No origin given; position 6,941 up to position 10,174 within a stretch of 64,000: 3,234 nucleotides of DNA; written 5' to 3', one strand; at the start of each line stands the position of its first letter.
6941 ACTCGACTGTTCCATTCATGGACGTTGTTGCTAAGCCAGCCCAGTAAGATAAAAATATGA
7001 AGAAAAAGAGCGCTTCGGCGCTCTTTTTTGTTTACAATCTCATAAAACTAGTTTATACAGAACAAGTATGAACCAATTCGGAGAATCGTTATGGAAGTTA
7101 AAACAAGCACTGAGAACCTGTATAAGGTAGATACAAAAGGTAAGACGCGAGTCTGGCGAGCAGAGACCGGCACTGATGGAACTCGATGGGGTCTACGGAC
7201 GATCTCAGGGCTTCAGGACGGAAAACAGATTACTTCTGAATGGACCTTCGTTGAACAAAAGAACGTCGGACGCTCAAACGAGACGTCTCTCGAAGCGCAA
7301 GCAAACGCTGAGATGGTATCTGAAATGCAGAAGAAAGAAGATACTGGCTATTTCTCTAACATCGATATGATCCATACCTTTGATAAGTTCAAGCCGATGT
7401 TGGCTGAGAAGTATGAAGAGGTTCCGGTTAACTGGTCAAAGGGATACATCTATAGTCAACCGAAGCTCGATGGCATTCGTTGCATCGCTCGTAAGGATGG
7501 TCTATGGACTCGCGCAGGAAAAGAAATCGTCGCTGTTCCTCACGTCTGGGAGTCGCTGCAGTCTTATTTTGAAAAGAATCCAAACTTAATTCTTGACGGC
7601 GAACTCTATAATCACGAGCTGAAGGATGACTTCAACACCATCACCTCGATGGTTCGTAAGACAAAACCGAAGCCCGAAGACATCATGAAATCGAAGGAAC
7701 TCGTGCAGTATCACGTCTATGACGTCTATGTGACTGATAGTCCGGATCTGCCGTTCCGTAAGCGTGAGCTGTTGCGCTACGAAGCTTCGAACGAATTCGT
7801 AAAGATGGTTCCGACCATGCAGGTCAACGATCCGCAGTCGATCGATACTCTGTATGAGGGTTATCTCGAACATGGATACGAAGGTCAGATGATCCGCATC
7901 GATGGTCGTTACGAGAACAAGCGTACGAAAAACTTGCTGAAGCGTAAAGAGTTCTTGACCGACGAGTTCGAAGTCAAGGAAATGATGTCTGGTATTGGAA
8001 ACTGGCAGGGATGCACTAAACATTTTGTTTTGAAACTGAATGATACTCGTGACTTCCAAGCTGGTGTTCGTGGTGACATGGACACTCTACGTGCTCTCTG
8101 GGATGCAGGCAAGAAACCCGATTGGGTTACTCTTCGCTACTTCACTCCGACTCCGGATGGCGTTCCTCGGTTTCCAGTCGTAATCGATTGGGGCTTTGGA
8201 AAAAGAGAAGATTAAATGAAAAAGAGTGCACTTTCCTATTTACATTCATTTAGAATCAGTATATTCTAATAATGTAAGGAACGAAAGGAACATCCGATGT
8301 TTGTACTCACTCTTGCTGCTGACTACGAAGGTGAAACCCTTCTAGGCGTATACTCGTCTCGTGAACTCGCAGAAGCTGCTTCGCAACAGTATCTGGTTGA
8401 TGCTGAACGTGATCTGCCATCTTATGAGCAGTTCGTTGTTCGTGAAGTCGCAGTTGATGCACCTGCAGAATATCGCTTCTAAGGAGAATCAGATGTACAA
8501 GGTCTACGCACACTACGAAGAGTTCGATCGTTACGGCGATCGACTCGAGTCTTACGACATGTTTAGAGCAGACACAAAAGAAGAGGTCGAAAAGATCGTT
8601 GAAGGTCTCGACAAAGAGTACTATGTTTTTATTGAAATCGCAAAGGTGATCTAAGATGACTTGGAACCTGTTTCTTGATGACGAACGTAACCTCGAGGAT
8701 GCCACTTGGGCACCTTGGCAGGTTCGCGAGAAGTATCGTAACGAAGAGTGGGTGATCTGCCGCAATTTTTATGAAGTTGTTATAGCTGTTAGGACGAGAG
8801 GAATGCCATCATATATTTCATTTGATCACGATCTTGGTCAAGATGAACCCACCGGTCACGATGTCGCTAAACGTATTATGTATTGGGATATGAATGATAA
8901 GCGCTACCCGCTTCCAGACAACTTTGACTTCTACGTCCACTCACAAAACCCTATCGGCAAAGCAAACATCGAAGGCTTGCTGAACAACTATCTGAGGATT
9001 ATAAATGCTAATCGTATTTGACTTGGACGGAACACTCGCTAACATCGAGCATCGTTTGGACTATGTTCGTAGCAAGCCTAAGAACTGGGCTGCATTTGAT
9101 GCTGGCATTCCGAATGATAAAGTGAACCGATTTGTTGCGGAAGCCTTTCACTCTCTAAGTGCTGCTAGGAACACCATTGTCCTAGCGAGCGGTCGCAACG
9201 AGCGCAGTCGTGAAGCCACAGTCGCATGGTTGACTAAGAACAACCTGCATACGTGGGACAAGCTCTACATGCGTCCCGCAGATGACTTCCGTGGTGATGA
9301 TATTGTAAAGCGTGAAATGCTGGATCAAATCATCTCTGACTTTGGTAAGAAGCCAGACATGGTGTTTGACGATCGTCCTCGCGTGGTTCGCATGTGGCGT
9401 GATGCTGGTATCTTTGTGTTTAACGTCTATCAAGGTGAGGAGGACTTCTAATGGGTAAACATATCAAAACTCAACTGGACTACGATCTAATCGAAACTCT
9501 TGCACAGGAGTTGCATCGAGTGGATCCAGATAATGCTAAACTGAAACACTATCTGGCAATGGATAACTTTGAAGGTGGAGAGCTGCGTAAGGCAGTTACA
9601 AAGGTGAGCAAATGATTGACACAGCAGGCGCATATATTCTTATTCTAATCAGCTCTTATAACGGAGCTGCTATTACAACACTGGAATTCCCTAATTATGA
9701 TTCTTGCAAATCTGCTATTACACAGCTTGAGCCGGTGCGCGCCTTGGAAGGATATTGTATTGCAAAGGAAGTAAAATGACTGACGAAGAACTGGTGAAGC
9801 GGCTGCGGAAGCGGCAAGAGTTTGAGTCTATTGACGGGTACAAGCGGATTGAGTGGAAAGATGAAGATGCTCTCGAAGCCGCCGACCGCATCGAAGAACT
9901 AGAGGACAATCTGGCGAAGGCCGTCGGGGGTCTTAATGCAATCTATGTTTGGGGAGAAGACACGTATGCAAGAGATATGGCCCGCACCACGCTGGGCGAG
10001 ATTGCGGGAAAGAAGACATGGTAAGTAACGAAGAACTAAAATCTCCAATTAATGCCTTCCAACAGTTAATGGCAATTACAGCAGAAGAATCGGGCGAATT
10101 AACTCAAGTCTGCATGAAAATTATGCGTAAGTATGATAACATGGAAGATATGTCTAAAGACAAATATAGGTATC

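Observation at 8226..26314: Six-copy conserved promoter-operator module with a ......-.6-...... palindrome and a shared 5' leader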

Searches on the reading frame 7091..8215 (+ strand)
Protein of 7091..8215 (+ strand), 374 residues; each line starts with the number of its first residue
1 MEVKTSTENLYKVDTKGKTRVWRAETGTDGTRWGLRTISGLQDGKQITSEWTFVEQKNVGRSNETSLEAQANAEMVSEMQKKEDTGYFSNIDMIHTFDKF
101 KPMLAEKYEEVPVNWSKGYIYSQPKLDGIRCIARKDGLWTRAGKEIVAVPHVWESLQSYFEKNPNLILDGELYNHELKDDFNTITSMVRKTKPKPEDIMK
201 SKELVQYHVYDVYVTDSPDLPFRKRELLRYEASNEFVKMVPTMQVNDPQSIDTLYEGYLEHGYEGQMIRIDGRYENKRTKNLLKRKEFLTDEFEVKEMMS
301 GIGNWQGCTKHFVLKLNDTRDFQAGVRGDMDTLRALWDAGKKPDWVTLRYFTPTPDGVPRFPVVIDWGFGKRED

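Call 15: search_protein_families(library=phrogs, proteins=[window:7091-8215:+])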
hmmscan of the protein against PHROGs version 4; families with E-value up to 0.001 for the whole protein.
window:7091-8215:+ (374 aa): 1 family
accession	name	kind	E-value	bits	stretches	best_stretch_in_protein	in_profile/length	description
phrog_114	-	DNA, RNA and nucleotide metabolism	5.6e-62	211.2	1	9-372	109-502/634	ATP-dependent DNA ligase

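Call 70: search_dna_similar(query=window:7091-8215:+, collection=phages, mode=protein, max_rows=15, max_evalue=1e-10)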
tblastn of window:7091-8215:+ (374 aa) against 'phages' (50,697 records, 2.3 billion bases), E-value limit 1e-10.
Records with a match: 656; places in all: 656; records where one place covers at least 80% of the query: 182.
Best place of each record, by identity: <60% 656.
By first word of the organism name: Escherichia 230; Pseudomonas 86; Salmonella 84; Erwinia 35; Klebsiella 34; Caulobacter 17; Shigella 17; Felixounavirus 14; Aeromonas 13; Vibrio 12; and 34 more.
By host as written in the record: - 65; Escherichia coli 60; Escherichia coli K-12 MG1655 38; Pseudomonas aeruginosa 20; Pseudomonas syringae pv. actinidiae 18; Caulobacter vibrioides CB15 13; Escherichia coli O157:H7 12; Erwinia amylovora 11; and 200 more.
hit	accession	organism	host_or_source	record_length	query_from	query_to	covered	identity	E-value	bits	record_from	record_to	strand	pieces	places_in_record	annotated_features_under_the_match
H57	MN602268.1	Bacteriophage DSS3_MAL1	-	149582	1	374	100%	47.0%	6e-106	347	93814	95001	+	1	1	DNA ligase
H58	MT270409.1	Phaeobacter phage MD18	Phaeobacter inhibens DSM 17395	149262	1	374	100%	46.4%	3e-105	345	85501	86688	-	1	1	hypothetical protein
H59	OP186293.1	Rhodobacter phage RcXuper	Rhodobacter capsulatus YW1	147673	10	374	98%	46.2%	7e-98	324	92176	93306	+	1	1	DNA ligase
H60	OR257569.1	Ruegeria phage RpAliso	Ruegeria pomeroyi DSS-3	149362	1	374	100%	44.5%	2e-96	320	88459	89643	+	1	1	DNA ligase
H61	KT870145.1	Roseobacter phage DSS3P8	Ruegeria pomeroyi DSS-3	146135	3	374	99%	43.5%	2e-88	297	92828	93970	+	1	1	DNA ligase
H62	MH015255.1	Ruegeria phage vB_RpoS-V10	Ruegeria pomeroyi DSS-3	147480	3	374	99%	43.5%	2e-88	297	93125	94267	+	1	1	DNA ligase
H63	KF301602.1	Caulobacter phage Cr30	Caulobacter crescentus CB15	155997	10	365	95%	44.0%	1e-84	286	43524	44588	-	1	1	DNA ligase (ATP)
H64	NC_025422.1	Caulobacter phage Cr30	Caulobacter crescentus CB15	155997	10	365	95%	44.0%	1e-84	286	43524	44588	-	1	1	DNA ligase (ATP)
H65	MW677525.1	Rhodobacter phage RcSimone-Hastad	Rhodobacter capsulatus SB1003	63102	4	372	99%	38.4%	2e-72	251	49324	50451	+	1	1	64: DNA ligase | 63: hypothetical protein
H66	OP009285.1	Rhodobacter phage RcRudolph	Rhodobacter capsulatus YW1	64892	8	372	98%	38.4%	4e-74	255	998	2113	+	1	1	DNA ligase | hypothetical protein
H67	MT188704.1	Mesorhizobium phage Cp1R7A-A1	Mesorhizobium loti R7ANS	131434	7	374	98%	37.9%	3e-65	230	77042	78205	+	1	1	DNA ligase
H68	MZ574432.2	Caulobacter phage BL47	Caulobacter vibrioides CB15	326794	8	372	98%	37.9%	6e-33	216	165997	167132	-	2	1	hypothetical protein (x2)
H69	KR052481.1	Sinorhizobium phage phiM19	Sinorhizobium meliloti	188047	10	373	97%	37.5%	2e-68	239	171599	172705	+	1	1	DNA ligase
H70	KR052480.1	Sinorhizobium phage phiM7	Sinorhizobium meliloti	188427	10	373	97%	37.5%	2e-68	239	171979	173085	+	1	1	DNA ligase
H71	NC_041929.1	Sinorhizobium phage phiM7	Sinorhizobium meliloti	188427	10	373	97%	37.5%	2e-68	239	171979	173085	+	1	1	DNA ligase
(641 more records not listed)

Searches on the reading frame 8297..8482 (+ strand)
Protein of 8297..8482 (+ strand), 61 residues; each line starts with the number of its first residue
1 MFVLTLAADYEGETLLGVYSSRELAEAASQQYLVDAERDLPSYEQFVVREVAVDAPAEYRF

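Call 27: search_protein_families(library=pfam, max_evalue=0.01, proteins=[window:8297-8482:+])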
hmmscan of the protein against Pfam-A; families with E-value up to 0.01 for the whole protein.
window:8297-8482:+ (61 aa): 1 family
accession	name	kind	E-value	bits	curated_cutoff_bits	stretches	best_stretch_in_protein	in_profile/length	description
PF24024.1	DUF7336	-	3.2e-05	24.1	25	1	2-41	4-36/60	Domain of unknown function (DUF7336)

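Call 28: search_protein_families(library=phrogs, max_evalue=0.01, proteins=[window:8297-8482:+])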
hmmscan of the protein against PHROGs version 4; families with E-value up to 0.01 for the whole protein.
window:8297-8482:+ (61 aa): 2 families
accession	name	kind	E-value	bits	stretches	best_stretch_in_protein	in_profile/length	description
phrog_3002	-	unknown function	1.6e-05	26.2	1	1-34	3-36/65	-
phrog_21953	-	unknown function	0.0042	18.3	1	15-51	17-53/58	-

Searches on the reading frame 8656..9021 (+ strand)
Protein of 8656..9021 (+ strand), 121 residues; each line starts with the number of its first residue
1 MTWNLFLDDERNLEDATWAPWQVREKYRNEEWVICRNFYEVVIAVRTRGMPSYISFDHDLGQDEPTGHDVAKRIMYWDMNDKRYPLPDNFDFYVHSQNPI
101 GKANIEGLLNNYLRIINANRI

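Call 52: search_protein_families(library=pfam, max_evalue=0.01, proteins=[window:8656-9021:+])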
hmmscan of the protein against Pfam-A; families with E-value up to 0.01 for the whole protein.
window:8656-9021:+ (121 aa): 1 family
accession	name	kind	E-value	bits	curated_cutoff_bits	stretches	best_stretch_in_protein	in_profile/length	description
PF20274.4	cREC_REC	-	1.8e-21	77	27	1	3-111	1-88/88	Cyclic-phosphate processing Receiver domain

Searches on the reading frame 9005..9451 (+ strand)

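Call 52: search_protein_families(library=pfam, max_evalue=0.01, proteins=[window:9005-9451:+])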
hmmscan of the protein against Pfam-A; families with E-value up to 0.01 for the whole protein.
window:9005-9451:+ (148 aa): 4 families
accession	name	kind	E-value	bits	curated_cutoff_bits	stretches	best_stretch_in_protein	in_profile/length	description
PF25109.1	HAD_PNKP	-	2.3e-29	102.8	27.6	1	3-145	4-142/143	Polynucleotide kinase PNKP phosphatase domain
PF03767.20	Acid_phosphat_B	-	2.9e-07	30.7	27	1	2-99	79-179/230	HAD superfamily, subfamily IIIB (Acid phosphatase)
PF00702.32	Hydrolase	-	0.0002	22.3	26.4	1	2-136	3-115/191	haloacid dehalogenase-like hydrolase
PF24694.1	LNS2_PITM1-3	-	0.0017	18.8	27.7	0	3-122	1-102/124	PITM 1-3, LNS2 domain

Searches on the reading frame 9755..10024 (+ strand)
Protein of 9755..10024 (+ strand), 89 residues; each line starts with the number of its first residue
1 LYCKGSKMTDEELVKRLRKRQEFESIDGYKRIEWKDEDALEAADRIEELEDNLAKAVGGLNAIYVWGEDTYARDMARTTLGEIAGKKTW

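Call 77: search_protein_families(library=ncbifam, max_evalue=0.01, proteins=[window:9755-10024:+])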
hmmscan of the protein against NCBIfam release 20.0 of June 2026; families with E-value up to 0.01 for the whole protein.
window:9755-10024:+ (89 aa): 0 families
